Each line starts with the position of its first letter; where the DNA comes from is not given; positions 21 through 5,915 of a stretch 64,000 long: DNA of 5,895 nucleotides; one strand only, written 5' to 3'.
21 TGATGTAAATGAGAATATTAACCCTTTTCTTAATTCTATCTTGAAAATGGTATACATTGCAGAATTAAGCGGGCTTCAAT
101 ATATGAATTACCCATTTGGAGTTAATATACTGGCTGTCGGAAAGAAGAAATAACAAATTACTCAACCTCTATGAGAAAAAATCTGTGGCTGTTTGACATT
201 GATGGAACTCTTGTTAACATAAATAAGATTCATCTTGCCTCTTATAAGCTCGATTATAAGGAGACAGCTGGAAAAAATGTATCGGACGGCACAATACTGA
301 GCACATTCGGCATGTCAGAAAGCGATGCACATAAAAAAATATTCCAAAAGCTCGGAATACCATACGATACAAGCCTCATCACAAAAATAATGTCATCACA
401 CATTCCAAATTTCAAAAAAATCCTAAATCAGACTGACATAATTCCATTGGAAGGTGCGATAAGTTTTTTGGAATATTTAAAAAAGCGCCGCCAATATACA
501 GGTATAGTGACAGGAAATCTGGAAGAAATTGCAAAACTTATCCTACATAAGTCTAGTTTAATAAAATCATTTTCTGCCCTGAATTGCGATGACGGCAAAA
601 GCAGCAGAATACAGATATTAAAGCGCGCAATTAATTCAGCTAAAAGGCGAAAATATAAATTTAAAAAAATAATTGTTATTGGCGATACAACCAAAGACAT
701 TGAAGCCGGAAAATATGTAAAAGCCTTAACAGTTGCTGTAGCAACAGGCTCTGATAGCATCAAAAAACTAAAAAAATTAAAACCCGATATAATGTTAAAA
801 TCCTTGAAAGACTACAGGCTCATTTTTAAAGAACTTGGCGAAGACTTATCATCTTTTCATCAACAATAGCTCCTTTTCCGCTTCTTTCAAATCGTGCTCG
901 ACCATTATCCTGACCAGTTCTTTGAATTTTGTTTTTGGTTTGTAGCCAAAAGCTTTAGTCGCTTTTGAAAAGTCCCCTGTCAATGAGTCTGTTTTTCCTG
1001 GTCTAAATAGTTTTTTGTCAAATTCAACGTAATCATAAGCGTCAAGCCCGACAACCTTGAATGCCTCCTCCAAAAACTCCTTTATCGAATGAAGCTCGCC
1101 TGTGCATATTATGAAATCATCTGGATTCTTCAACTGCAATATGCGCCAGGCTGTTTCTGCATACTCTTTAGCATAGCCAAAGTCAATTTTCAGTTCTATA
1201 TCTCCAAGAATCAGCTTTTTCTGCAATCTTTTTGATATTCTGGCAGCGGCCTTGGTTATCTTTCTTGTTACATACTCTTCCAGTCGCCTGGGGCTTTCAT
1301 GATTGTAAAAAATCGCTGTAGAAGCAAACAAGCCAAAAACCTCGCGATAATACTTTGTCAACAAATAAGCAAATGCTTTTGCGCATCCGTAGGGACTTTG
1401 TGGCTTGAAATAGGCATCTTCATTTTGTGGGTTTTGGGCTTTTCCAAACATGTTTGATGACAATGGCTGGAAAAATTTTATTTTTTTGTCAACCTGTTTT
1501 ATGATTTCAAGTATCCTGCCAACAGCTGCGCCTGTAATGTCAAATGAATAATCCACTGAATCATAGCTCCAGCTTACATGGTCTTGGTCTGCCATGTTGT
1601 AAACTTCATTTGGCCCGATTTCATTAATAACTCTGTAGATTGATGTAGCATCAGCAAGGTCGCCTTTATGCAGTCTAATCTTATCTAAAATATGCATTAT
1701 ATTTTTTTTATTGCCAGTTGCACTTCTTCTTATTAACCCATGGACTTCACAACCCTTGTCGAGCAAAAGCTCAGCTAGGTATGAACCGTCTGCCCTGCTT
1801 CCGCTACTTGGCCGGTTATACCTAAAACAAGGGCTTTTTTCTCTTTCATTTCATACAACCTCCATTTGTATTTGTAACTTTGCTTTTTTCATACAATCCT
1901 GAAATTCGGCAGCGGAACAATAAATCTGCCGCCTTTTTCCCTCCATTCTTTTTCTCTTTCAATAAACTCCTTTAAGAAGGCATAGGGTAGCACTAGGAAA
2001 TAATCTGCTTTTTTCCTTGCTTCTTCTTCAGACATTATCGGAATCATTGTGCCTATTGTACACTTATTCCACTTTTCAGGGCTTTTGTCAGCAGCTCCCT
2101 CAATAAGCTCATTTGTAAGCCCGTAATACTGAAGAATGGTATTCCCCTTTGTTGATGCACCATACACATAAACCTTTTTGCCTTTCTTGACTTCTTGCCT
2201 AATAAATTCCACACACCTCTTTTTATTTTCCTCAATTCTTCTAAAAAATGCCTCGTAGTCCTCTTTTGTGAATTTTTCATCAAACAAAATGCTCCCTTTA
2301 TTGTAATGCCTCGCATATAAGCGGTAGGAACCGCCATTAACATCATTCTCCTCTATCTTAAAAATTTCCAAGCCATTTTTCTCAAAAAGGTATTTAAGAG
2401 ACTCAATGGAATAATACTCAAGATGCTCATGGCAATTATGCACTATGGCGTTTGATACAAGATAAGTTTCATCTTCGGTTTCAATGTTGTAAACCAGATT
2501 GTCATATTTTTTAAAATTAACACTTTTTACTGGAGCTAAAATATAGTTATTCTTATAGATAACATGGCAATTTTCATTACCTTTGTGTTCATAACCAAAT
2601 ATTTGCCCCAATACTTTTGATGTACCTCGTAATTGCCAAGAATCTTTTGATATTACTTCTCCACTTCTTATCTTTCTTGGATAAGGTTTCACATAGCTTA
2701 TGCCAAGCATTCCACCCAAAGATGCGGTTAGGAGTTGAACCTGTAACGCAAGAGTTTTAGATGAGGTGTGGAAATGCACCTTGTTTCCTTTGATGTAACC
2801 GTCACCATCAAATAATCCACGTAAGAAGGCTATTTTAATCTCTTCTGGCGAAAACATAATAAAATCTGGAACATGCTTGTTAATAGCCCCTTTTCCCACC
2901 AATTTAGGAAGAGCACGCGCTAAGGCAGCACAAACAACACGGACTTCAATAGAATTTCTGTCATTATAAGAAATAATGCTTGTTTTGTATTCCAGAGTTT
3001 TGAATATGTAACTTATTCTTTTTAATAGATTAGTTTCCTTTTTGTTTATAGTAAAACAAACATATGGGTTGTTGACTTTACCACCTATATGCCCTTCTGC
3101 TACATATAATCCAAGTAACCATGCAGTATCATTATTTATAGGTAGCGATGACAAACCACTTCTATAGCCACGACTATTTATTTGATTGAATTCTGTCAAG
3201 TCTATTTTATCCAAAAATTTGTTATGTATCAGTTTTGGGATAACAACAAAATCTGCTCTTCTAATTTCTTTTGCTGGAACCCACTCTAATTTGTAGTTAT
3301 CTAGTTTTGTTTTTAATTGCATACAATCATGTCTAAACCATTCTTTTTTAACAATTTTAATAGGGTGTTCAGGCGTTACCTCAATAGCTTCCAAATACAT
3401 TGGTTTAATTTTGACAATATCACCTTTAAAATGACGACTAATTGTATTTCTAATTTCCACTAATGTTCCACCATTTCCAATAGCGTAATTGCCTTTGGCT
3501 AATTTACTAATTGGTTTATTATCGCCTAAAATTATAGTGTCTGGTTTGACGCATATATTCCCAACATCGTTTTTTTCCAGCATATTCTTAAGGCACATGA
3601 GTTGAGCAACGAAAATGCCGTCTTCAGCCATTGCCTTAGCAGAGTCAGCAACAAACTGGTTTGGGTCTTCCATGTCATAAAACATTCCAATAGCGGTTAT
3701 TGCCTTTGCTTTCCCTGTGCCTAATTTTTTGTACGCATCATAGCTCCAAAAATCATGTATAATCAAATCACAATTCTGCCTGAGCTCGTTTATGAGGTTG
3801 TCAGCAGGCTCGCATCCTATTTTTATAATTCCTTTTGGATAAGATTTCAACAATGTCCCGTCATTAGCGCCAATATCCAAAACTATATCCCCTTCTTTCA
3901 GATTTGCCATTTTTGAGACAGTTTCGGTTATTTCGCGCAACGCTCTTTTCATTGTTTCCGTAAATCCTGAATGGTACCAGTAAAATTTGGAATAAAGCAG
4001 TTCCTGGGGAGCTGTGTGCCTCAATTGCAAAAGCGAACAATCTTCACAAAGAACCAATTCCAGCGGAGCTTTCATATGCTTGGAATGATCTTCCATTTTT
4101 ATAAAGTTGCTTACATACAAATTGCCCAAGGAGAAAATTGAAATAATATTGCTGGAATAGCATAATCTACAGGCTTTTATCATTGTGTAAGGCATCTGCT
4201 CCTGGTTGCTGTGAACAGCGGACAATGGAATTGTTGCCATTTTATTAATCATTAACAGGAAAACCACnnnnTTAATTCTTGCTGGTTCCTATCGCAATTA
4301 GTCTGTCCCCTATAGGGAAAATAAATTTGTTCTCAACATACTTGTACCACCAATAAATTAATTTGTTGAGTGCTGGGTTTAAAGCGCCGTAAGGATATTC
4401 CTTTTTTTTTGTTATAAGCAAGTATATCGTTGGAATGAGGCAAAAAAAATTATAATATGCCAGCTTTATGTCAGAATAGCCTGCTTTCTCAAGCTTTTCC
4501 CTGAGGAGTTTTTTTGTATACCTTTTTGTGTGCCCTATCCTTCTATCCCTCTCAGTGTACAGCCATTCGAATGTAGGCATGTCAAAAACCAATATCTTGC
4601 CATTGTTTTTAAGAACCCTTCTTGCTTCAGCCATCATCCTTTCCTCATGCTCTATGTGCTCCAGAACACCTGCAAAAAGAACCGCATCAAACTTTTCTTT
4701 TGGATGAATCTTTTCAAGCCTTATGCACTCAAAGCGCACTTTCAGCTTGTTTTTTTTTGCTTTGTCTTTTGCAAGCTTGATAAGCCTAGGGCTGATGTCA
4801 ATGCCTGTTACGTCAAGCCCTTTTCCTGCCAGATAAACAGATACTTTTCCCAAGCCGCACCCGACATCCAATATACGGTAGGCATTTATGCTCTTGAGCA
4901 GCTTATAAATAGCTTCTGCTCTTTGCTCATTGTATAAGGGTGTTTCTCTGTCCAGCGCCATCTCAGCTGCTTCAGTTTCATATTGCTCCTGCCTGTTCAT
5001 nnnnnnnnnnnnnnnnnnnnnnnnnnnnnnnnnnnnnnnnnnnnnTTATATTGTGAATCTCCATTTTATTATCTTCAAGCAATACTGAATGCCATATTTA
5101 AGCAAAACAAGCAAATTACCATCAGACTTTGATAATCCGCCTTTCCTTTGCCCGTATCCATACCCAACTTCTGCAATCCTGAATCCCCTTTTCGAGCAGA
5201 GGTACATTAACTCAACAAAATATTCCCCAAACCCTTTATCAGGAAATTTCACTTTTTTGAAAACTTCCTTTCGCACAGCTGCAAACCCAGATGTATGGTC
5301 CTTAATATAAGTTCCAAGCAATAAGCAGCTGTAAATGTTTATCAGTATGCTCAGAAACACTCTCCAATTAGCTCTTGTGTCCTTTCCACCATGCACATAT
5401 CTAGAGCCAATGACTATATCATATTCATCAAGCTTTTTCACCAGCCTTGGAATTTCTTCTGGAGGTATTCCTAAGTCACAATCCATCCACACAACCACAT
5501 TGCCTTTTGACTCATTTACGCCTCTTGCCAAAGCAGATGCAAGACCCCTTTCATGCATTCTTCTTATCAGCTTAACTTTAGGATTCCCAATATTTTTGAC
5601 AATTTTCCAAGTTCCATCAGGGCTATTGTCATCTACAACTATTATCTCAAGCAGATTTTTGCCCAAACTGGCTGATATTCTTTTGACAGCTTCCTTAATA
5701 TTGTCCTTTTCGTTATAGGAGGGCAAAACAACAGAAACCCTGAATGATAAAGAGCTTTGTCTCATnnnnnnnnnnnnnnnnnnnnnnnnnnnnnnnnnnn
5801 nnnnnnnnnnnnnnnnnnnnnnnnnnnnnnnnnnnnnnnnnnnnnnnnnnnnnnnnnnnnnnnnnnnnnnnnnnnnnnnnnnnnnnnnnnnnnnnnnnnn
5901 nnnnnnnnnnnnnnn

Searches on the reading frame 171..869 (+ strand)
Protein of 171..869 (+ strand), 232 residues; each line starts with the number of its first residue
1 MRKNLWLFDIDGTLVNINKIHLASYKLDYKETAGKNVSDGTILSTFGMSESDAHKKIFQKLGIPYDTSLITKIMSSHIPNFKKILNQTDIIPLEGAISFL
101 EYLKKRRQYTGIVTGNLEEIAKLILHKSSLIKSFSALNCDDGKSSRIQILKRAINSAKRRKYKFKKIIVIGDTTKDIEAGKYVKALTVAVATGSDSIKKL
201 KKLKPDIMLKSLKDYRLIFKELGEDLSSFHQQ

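Call 8: search_protein_families(library=pfam, proteins=[window:171-869:+], max_evalue=0.001)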
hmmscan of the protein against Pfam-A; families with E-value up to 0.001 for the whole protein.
window:171-869:+ (232 aa): 5 families
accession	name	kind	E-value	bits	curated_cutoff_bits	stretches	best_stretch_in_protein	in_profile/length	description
PF13419.12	HAD_2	-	6e-20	72.5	23.8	1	7-190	2-178/178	Haloacid dehalogenase-like hydrolase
PF00702.32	Hydrolase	-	1.2e-12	49.1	26.4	1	7-182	5-189/191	haloacid dehalogenase-like hydrolase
PF13242.12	Hydrolase_like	-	5.1e-08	33.2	22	1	151-214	11-74/75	HAD-hyrolase-like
PF12710.13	HAD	-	1.3e-05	26.1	27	1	7-179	2-187/189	haloacid dehalogenase-like hydrolase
PF08282.18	Hydrolase_3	-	0.00065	19.9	20.9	0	157-200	196-238/255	haloacid dehalogenase-like hydrolase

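Call 18: search_protein_families(library=ncbifam, proteins=[window:171-869:+], max_evalue=0.001)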
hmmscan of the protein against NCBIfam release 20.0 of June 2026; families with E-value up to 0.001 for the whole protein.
window:171-869:+ (232 aa): 21 families
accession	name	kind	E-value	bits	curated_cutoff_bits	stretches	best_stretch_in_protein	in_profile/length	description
NF009804.0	PRK13288.1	equivalog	9.2e-19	67.8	218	1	6-219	6-210/215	pyrophosphatase PpaX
TIGR03351.1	PhnX-like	hypoth_equivalog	6e-12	46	218.9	1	5-215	3-215/220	phosphonatase-like hydrolase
TIGR02009.1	PGMB-YQAB-SF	subfamily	1.3e-09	38.5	153.35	1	7-137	5-133/186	beta-phosphoglucomutase family hydrolase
NF053653.1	InDiPhoBT2121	equivalog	4.2e-09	36.3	245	1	7-215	5-211/216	inorganic diphosphatase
NF009695.0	PRK13222.1-2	equivalog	4.3e-09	36.2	225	1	4-215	7-218/226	phosphoglycolate phosphatase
TIGR01422.2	phosphonatase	equivalog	1.7e-07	30.8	220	1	59-197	67-206/251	phosphonoacetaldehyde hydrolase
NF046057.1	bifunc_MtlD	equivalog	2.7e-07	29.4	800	1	7-216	11-210/683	bifunctional mannitol-1-phosphate dehydrogenase/phosphatase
TIGR01549.1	HAD-SF-IA-v1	subfamily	3.2e-06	27.6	23.3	0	79-181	49-146/149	HAD-IA family hydrolase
NF009699.0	PRK13225.1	equivalog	4.9e-06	26.3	368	1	95-214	146-262/273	phosphoglycolate phosphatase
TIGR01990.1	bPGM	equivalog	9.6e-06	25.7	189.4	1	7-190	5-186/187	beta-phosphoglucomutase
TIGR01454.1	AHBA_synth_RP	hypoth_equivalog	3.4e-05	23.6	246.65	1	7-211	2-195/205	AHBA synthesis associated protein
NF009696.0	PRK13222.1-3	equivalog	4.1e-05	23.4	359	1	2-193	2-189/223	N-acetylmuramic acid 6-phosphate phosphatase MupP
NF005264.0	PRK06769.1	equivalog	5.6e-05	23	217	1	153-201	99-146/175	HAD-IIIA family hydrolase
TIGR01662.1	HAD-SF-IIIA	subfamily_domain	7.9e-05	22.8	44.6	0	147-192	96-140/141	HAD-IIIA family hydrolase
TIGR01449.2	PGP_bact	equivalog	8.8e-05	22.1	180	1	7-215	2-209/213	phosphoglycolate phosphatase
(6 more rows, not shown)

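Call 70: find_encoding_contigs(protein=window:171-869:+, flank=10000, max_places=2)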
Protein window:171-869:+ (232 aa): 3 contigs read that carry it; 2 places shown.
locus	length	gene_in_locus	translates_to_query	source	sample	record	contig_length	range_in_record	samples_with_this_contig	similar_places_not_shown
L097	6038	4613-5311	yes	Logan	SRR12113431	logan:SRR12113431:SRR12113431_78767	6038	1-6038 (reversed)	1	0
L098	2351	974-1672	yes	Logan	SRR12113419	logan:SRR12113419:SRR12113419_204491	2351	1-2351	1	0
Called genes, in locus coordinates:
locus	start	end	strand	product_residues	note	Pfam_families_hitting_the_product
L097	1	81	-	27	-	?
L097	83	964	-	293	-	PF00535:Glycos_transf_2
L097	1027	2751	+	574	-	PF13231:PMT_2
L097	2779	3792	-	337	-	PF01073:3Beta_HSD, PF01370:Epimerase, PF02719:Polysacc_synt_2, PF04321:RmlD_sub_bind, PF16363:GDP_Man_Dehyd, PF13460:NAD_binding_10, PF07993:NAD_binding_4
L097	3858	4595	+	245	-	PF01209:Ubie_methyltran, PF13489:Methyltransf_23, PF07021:MetW (weak), PF13847:Methyltransf_31, PF08241:Methyltransf_11, PF08242:Methyltransf_12, PF13649:Methyltransf_25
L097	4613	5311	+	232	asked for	PF00702:Hydrolase, PF12710:HAD (faint), PF13419:HAD_2, PF13242:Hydrolase_like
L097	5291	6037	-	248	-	?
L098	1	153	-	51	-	?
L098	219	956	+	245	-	PF01209:Ubie_methyltran, PF13489:Methyltransf_23, PF07021:MetW (weak), PF13847:Methyltransf_31, PF08241:Methyltransf_11, PF08242:Methyltransf_12, PF13649:Methyltransf_25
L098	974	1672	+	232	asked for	PF00702:Hydrolase, PF12710:HAD (faint), PF13419:HAD_2, PF13242:Hydrolase_like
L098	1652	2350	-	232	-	?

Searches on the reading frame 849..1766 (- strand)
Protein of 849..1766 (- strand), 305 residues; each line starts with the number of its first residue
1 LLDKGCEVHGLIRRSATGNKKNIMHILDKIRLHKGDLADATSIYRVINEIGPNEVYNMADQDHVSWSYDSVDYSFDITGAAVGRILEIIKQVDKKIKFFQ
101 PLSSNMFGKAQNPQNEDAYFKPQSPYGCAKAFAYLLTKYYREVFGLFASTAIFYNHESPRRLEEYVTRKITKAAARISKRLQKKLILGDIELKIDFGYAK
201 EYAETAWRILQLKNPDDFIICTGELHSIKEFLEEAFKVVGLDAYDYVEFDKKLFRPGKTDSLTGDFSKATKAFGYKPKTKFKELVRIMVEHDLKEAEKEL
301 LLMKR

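Call 8: search_protein_families(library=pfam, proteins=[window:849-1766:-], max_evalue=0.001)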
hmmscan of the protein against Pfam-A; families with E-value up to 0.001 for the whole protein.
window:849-1766:- (305 aa): 2 families
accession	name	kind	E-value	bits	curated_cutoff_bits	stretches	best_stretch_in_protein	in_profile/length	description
PF16363.11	GDP_Man_Dehyd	-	6.5e-86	289.2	27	1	1-288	17-332/332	GDP-mannose 4,6 dehydratase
PF01370.27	Epimerase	-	1.9e-39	135.9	20.9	1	2-220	19-239/240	NAD dependent epimerase/dehydratase family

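Call 18: search_protein_families(library=ncbifam, proteins=[window:849-1766:-], max_evalue=0.001)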
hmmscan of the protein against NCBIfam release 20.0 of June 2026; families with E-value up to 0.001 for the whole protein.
window:849-1766:- (305 aa): 9 families
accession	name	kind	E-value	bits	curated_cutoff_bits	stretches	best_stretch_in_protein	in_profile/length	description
TIGR01472.1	gmd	equivalog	2.9e-92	309.5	415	1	1-295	20-341/342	GDP-mannose 4,6-dehydratase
TIGR01181.1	dTDP_gluc_dehyt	equivalog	2e-19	69.9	365.1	1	17-293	37-312/321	dTDP-glucose 4,6-dehydratase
TIGR04180.1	EDH_00030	hypoth_equivalog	3.1e-14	52.8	475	1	2-279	19-296/297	NAD-dependent 4,6-dehydratase LegB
TIGR01179.1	galE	equivalog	2.3e-09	36.5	262.3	1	24-133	41-152/332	UDP-glucose 4-epimerase GalE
TIGR02622.1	CDP_4_6_dhtase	equivalog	1.1e-08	34.7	278.45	1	3-144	26-172/352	CDP-glucose 4,6-dehydratase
NF043036.1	ErythonDh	equivalog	8.4e-08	31.8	325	1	29-141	53-165/321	D-erythronate dehydrogenase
NF007582.0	PRK10217.1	equivalog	0.00068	18.8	698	0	28-168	51-202/355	dTDP-glucose 4,6-dehydratase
NF007490.0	PRK10084.1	subfamily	0.00074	18.6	649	0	17-159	37-200/361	dTDP-glucose 4,6-dehydratase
NF008360.0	PRK11150.1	equivalog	0.00078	18.7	452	0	92-276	105-289/310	ADP-glyceromanno-heptose 6-epimerase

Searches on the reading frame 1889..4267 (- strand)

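Call 8: search_protein_families(library=pfam, proteins=[window:1889-4267:-], max_evalue=0.001)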
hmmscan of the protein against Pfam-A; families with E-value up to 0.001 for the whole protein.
window:1889-4267:- (792 aa): 6 families
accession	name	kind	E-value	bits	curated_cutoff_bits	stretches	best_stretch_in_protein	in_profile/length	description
PF08484.17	Methyltransf_14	-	6.7e-34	117.4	23.5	1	667-787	39-160/160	C-methyltransferase C-terminal domain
PF14528.11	LAGLIDADG_3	-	9.9e-16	58.2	22.5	1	477-518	2-47/82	LAGLIDADG-like domain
PF08421.16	Methyltransf_13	-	1.8e-11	44.5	31.3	1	33-92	1-62/62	Putative zinc binding domain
PF13489.12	Methyltransf_23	-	4.1e-09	36.8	27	1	105-222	4-117/164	Methyltransferase domain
PF14890.11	Intein_splicing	-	1.2e-06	28.9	35.8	1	251-611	37-155/155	Intein splicing domain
PF05204.19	Hom_end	-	8.4e-05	23.1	21.1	0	466-518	2-57/110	Homing endonuclease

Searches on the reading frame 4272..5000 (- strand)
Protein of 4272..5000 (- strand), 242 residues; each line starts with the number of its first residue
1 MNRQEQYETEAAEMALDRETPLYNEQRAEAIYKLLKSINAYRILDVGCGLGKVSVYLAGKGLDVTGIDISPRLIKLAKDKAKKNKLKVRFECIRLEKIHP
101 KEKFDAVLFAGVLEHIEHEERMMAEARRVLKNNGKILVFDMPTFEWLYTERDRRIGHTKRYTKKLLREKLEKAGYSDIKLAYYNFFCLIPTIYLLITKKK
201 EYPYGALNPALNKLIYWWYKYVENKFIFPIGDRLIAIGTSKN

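Call 8: search_protein_families(library=pfam, proteins=[window:4272-5000:-], max_evalue=0.001)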
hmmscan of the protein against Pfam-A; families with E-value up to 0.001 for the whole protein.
window:4272-5000:- (242 aa): 17 families
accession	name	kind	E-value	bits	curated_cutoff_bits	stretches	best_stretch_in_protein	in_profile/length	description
PF08241.18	Methyltransf_11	-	5.6e-23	81.8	21.2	1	44-137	1-94/95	Methyltransferase domain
PF13649.12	Methyltransf_25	-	3.6e-22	79.3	27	1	43-134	1-97/97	Methyltransferase domain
PF13847.12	Methyltransf_31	-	5.3e-20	72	27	1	40-148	4-119/145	Methyltransferase domain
PF08242.18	Methyltransf_12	-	5e-18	66.1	30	1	44-136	1-98/98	Methyltransferase domain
PF13489.12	Methyltransf_23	-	9.1e-17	61.7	27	1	38-178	21-162/164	Methyltransferase domain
PF05175.20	MTS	-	1.1e-10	41.8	23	1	33-138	25-138/170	Methyltransferase small domain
PF02353.26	CMAS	-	2.6e-09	37.2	27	1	27-139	50-165/273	Mycolic acid cyclopropane synthetase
PF03848.20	TehB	-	3.8e-09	36.7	20.4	1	33-119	24-111/193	Tellurite resistance protein TehB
PF01209.24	Ubie_methyltran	-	2.8e-08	33.8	20.1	1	31-141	39-154/233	ubiE/COQ5 methyltransferase family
PF05401.17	NodS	-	7.1e-07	29.7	24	1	20-129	23-132/201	Nodulation protein S (NodS)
PF06325.19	PrmA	-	4.9e-06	26.7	22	1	42-137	164-257/296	Ribosomal protein L11 methyltransferase (PrmA)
PF08003.17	Methyltransf_9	-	8.5e-06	25.4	23.8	1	29-138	105-217/315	Protein of unknown function (DUF1698)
PF13679.12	Methyltransf_32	-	0.00016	22.1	27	1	29-97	11-89/143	Methyltransferase domain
PF02475.24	TRM5-TYW2_MTfase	-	0.0002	21.8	28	1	40-145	37-141/164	TRM5/TYW2 methyltransferase domain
PF07021.18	MetW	-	0.00021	21.4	21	1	40-132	14-104/193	Methionine biosynthesis protein MetW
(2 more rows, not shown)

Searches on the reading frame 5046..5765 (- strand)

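Call 8: search_protein_families(library=pfam, proteins=[window:5046-5765:-], max_evalue=0.001)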
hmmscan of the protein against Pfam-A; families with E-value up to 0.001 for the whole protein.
window:5046-5765:- (239 aa): 3 families
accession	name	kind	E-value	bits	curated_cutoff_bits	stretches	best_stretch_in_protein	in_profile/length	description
PF00535.33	Glycos_transf_2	-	9.6e-37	126.9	23.3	1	11-172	1-167/168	Glycosyl transferase family 2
PF10111.15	Glyco_tranf_2_2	-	6.7e-08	32.8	27.3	1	11-109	1-103/276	Glycosyltransferase like family 2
PF13641.12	Glyco_tranf_2_3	-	8.7e-08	32.9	27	1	10-172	3-174/230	Glycosyltransferase like family 2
